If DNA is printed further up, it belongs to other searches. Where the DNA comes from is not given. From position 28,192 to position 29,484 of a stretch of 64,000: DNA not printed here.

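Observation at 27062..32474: Candidate undescribed system: WYL - SHOCT - three helical membrane-type proteins - YkgJ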

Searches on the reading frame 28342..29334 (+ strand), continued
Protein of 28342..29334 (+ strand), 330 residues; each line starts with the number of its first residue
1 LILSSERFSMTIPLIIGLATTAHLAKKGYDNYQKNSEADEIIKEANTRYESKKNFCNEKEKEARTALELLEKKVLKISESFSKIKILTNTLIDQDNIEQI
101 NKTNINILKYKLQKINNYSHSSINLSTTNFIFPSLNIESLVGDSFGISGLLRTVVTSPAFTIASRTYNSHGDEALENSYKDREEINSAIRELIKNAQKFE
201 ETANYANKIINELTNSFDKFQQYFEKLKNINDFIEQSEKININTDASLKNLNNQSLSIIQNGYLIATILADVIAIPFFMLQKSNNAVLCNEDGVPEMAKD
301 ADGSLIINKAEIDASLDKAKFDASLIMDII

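Call 61: search_protein_families(library=pfam, proteins=[L024:8159-9790:+, L025:8098-9801:+, L027:8137-9771:+], max_evalue=10)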
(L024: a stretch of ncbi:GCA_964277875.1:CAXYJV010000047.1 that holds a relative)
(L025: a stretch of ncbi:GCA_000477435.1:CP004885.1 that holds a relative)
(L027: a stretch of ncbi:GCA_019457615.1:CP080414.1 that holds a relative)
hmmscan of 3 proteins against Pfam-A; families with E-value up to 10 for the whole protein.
L024:8159-9790:+ (543 aa): 2 families
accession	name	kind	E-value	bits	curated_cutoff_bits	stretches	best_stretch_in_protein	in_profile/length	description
PF11559.13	ADIP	-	0.093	13.2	34.3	1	147-233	55-142/151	Afadin- and alpha -actinin-Binding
PF16326.10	ABC_tran_CTD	-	0.29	11.8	32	0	465-508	8-58/69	ABC transporter C-terminal domain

L025:8098-9801:+ (567 aa): 9 families
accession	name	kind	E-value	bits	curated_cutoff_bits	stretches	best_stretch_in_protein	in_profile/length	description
PF04350.18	PilO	-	0.0023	18.5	22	1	195-280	24-109/145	Pilus assembly protein, PilO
PF07303.18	Occludin_ELL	-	0.072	14.3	31.2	1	190-242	25-76/101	Occludin homology domain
PF14068.11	YuiB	-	0.11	13.5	27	1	289-358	14-82/101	Putative membrane protein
PF06005.17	ZapB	-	0.11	13.4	31.5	1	187-241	4-58/71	Cell division protein ZapB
PF11358.13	DUF3158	-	0.11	12.5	27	1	487-533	100-146/156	Protein of unknown function (DUF3158)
PF04356.17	DUF489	-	0.34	11.4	26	1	185-250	59-124/192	Protein of unknown function (DUF489)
PF19745.5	FUT8_N_cat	-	0.53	9.4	27.6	1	220-320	41-145/499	Alpha-(1,6)-fucosyltransferase N- and catalytic domains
PF03961.19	FapA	-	1.1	9.2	31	1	184-275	153-248/272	Flagellar Assembly Protein A beta solenoid domain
PF19903.4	DUF6376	-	1.8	9.3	27.3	1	202-266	11-75/116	Family of unknown function (DUF6376)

L027:8137-9771:+ (544 aa): 0 families

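Call 63: search_solved_structures(query=A5, max_evalue=10, show_alignments=2)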
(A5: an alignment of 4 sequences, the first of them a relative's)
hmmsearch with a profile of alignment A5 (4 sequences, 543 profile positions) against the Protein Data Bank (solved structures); distinct sequences matched with E-value up to 10: 3.
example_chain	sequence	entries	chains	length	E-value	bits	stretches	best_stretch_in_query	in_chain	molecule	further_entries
3iv1_A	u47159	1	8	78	0.33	12.8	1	175-231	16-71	Tumor susceptibility gene 101 protein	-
4n6m_A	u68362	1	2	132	0.61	11.9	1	220-264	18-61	Cystatin-M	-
4n6l_A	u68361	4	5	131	0.68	11.7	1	220-264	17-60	Cystatin-M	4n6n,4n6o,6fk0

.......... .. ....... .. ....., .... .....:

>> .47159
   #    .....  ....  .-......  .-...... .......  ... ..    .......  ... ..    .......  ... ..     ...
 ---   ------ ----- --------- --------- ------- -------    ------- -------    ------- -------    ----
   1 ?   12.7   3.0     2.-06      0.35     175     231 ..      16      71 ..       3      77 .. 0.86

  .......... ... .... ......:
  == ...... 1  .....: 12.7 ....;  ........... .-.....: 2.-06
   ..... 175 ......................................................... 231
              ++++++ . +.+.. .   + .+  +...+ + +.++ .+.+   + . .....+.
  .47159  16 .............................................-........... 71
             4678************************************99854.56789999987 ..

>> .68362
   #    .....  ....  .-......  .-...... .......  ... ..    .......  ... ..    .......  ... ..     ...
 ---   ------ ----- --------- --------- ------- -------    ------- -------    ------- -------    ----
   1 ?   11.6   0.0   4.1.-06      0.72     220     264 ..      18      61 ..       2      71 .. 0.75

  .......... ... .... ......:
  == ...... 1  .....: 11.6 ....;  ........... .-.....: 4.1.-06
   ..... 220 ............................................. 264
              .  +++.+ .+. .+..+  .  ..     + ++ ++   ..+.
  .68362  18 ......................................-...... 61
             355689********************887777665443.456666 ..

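Call 90: search_protein_families(library=phrogs, proteins=[L024:8159-9790:+, L027:8137-9771:+, L024:7001-8101:+], max_evalue=1)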
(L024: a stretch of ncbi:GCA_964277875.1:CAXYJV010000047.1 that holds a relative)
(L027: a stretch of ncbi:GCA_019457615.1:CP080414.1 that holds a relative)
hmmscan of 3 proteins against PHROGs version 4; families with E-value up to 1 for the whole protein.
L024:8159-9790:+ (543 aa): 2 families
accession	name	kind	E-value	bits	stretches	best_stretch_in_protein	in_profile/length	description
phrog_4200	-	tail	0.0038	16.8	1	307-403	418-505/732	tail length tape measure protein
phrog_8462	-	tail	0.064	12.9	1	276-406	335-457/672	tail length tape measure protein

L027:8137-9771:+ (544 aa): 7 families
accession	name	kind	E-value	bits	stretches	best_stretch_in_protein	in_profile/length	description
phrog_991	-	tail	1.4e-05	23.9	1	304-457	554-695/1966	tail length tape measure protein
phrog_4200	-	tail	0.0032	17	1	275-404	381-507/732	tail length tape measure protein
phrog_3336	-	tail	0.011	15.3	1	303-404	387-487/1051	tail length tape measure protein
phrog_10568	-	unknown function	0.16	12.7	0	101-232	47-175/192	-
phrog_8462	-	tail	0.27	10.9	1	303-353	328-377/672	tail length tape measure protein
phrog_58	-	tail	0.27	10.4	1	304-454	650-812/1544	tail length tape measure protein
phrog_4494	-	unknown function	0.88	11.1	1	189-264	30-104/109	-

L024:7001-8101:+ (366 aa): 4 families
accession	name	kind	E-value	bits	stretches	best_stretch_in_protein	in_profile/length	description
phrog_167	-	tail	0.00041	19.1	1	47-303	558-776/1555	tail length tape measure protein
phrog_7524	-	unknown function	0.079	13.5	1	220-281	135-196/269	-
phrog_4197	-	tail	0.1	11.2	1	120-250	249-379/1783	tail length tape measure protein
phrog_342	-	head and packaging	0.66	8.8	1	123-254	332-472/1235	internal virion protein with endolysin domain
